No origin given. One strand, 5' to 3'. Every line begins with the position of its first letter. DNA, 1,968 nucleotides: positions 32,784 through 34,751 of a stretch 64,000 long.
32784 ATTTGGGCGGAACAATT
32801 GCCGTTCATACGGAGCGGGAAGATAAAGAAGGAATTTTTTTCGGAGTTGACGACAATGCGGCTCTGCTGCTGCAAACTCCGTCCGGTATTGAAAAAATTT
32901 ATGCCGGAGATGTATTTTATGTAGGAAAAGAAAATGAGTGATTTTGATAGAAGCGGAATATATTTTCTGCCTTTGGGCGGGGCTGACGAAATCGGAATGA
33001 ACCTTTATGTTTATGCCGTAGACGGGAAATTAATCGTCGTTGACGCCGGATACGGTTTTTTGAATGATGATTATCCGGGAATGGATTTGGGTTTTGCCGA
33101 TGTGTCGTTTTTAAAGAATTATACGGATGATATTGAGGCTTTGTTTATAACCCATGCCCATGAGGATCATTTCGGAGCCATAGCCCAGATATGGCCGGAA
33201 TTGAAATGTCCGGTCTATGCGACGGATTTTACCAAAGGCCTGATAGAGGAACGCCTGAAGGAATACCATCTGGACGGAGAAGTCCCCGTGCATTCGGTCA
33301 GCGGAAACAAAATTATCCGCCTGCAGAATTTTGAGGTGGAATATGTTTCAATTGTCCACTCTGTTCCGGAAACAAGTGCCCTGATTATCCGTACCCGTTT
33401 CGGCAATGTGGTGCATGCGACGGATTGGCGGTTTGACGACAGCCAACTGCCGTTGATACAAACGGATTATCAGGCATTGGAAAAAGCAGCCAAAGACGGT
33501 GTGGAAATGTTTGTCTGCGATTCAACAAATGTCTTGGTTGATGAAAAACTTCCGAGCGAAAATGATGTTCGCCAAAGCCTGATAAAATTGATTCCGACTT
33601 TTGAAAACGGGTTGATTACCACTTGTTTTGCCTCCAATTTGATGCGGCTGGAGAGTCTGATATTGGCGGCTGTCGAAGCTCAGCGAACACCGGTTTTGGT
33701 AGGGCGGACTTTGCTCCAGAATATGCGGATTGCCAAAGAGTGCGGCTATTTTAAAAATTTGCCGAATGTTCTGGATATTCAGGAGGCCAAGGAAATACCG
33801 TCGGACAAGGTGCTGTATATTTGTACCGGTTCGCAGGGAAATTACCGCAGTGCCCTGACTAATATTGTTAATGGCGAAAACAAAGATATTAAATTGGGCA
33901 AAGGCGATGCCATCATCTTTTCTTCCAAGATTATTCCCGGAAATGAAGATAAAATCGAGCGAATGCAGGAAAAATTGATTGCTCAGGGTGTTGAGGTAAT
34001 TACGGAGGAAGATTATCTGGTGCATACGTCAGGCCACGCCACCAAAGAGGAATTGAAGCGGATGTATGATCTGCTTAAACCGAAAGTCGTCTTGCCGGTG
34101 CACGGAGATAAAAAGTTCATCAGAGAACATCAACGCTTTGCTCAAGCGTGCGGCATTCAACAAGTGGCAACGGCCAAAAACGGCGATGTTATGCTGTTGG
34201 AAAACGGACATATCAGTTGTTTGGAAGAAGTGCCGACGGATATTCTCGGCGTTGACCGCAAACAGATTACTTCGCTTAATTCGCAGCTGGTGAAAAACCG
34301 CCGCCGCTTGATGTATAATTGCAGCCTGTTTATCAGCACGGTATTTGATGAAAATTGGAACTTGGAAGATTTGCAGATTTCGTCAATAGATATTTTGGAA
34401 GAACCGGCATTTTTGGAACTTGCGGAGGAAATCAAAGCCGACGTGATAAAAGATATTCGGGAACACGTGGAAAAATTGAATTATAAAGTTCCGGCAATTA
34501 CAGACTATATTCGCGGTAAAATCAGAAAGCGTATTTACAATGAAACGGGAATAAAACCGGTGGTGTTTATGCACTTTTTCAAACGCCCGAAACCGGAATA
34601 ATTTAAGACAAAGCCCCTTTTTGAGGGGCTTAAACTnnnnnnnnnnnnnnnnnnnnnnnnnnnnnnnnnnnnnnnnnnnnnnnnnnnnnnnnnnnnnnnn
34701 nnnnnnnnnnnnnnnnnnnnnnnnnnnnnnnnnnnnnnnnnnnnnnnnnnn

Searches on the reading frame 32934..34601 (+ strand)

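Call 87: search_protein_families(library=ncbifam, proteins=[window:32934-34601:+], max_evalue=0.001)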
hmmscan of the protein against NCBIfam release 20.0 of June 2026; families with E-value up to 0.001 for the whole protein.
window:32934-34601:+ (555 aa): 7 families
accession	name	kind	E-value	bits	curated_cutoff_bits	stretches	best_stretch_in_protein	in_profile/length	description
NF047419.1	RNase_J1_RnjA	exception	1.5e-115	387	820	1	12-545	5-543/549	ribonuclease J1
TIGR00649.1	MG423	subfamily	1.2e-110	370.5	400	1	10-547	2-544/546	RNase J family beta-CASP ribonuclease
TIGR03675.1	arCOG00543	equivalog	5.7e-10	38.1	580.2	1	13-105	179-268/631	beta-CASP ribonuclease aCPSF1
NF012229.1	bla_class_B_core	domain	3e-07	30.7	100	1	61-138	51-123/139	metallo-beta-lactamase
TIGR03413.1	GSH_gloB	equivalog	8.5e-05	22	200.8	1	59-99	36-76/248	hydroxyacylglutathione hydrolase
NF001911.0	PRK00685.1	equivalog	0.0005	19.6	144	0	62-145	36-112/228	metal-dependent hydrolase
NF000444.3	blaEBR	exception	0.0009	18.9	475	0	59-107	77-124/234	EBR family subclass B1 metallo-beta-lactamase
